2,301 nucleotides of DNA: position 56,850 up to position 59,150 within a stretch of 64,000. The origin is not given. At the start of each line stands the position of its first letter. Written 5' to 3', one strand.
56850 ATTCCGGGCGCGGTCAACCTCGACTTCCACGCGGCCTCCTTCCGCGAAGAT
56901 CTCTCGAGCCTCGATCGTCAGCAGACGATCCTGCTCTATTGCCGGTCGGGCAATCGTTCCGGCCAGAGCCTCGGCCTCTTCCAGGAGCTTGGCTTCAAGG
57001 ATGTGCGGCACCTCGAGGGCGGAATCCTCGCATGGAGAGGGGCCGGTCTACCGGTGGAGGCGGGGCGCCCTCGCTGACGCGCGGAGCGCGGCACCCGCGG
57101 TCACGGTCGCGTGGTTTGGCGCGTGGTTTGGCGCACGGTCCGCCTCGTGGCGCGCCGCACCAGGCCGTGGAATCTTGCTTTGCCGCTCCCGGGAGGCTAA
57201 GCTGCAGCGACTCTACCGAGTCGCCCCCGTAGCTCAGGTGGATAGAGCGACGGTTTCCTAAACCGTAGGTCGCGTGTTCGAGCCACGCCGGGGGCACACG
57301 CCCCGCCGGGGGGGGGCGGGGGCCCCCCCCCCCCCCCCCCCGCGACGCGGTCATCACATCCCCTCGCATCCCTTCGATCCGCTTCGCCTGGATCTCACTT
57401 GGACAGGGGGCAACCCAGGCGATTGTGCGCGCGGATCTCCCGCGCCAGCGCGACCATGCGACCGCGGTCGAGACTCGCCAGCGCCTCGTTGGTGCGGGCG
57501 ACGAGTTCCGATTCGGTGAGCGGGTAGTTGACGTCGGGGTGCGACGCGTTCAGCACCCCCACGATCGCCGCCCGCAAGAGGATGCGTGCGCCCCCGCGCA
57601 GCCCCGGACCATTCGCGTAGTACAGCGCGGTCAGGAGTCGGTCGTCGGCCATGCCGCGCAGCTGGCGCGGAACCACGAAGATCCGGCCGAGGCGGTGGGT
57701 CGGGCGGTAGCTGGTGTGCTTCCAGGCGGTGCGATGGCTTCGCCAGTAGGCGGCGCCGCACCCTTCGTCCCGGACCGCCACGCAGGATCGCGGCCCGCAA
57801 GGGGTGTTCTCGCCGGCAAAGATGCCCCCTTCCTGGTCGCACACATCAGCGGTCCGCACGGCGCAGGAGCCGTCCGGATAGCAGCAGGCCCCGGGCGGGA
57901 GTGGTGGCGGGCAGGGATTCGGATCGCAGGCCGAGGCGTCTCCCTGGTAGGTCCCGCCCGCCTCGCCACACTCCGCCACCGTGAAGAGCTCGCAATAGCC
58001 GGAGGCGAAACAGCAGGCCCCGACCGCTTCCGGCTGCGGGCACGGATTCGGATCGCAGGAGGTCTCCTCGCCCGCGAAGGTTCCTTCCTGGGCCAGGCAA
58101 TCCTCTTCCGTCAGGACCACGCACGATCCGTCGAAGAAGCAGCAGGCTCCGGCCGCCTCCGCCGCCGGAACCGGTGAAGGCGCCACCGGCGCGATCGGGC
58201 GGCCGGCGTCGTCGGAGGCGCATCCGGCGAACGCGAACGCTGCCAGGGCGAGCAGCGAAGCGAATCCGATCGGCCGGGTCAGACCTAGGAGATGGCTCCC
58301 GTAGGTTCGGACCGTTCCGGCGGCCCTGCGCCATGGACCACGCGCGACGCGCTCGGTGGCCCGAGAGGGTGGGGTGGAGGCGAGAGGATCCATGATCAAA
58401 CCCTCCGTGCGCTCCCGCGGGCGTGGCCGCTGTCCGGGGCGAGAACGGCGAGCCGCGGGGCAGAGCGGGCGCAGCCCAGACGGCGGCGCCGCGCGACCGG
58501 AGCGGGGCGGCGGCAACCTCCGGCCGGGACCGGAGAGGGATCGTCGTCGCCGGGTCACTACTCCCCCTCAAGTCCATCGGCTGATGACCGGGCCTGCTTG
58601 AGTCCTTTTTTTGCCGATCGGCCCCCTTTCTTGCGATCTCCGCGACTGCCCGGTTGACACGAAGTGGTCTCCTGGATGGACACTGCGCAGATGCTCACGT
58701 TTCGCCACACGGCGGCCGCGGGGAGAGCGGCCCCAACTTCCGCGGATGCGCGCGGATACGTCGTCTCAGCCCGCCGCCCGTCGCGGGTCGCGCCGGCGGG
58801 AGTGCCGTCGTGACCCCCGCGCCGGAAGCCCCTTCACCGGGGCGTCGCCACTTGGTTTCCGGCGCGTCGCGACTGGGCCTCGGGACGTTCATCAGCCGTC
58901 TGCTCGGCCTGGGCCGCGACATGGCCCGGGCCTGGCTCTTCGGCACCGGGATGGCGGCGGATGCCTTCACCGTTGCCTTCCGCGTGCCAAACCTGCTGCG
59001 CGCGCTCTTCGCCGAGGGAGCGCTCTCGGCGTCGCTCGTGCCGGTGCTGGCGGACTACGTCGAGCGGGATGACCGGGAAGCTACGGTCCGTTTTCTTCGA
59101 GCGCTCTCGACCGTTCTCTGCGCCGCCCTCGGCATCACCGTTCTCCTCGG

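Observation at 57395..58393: Novel Cys-rich tandem-repeat lipoprotein, the lone minus-strand gene next to tRNA-Arg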

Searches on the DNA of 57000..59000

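Call 73: search_rna_families(source=window, start=57000, end=59000, threshold=evalue, max_evalue=1)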
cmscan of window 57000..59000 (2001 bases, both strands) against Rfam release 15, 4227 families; matches with E-value up to 1: 1.
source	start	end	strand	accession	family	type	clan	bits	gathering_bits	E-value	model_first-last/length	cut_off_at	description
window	57223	57296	+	RF00005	tRNA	Gene; tRNA;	CL00001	65.2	29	2e-13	1-71/71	no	tRNA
